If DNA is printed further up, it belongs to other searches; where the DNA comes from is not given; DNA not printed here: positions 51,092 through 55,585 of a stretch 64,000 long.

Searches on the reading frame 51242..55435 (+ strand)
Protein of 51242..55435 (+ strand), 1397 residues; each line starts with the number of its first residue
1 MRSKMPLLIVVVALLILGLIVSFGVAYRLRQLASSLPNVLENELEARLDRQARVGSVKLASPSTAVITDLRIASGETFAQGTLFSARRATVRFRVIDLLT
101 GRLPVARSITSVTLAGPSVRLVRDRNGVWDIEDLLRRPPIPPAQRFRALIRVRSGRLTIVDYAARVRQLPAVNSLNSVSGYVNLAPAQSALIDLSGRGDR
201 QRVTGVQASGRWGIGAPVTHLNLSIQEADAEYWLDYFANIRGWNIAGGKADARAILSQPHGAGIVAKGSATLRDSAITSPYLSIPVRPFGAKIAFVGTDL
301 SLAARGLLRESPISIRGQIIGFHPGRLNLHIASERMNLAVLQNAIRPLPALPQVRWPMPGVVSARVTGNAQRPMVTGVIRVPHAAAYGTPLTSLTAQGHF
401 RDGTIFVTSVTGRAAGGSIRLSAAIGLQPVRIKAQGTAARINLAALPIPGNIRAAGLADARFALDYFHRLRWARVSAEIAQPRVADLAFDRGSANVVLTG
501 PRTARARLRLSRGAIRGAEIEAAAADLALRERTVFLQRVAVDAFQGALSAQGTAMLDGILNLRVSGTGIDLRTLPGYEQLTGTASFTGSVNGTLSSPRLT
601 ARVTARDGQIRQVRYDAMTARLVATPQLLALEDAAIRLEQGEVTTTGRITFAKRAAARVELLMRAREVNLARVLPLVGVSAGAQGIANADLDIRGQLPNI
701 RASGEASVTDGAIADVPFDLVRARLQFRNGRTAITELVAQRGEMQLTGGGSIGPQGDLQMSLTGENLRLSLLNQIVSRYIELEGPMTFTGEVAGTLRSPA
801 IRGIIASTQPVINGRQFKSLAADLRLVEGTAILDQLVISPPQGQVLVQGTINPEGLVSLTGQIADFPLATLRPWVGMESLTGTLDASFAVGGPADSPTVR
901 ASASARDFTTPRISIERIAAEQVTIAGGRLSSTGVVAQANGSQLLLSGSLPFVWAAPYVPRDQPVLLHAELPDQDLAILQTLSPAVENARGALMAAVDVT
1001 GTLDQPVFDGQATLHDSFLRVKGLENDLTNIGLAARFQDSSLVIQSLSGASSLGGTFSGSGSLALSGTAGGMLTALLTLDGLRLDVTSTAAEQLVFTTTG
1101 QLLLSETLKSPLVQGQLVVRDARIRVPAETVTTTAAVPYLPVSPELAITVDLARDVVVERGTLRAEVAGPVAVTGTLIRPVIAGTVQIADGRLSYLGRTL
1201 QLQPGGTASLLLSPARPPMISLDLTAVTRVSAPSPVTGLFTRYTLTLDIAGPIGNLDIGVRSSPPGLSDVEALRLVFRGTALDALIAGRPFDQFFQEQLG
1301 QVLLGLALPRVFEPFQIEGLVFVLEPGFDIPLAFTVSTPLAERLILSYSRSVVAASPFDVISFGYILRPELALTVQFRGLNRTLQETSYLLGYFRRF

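Call 60: search_protein_families(library=pfam, proteins=[window:51242-55435:+], max_evalue=0.00001)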
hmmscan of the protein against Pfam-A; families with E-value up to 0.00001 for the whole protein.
window:51242-55435:+ (1397 aa): 3 families
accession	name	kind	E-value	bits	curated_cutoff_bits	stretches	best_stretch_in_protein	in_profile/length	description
PF04357.19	TamB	-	2.6e-28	99.8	22.4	1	1046-1397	2-381/381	TamB, inner membrane protein subunit of TAM complex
PF05359.17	DUF748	-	2.5e-12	46.2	50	1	12-278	23-278/1037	Domain of Unknown Function (DUF748)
PF05170.20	AsmA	-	4.2e-08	32.9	29.8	0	609-696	451-537/607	AsmA family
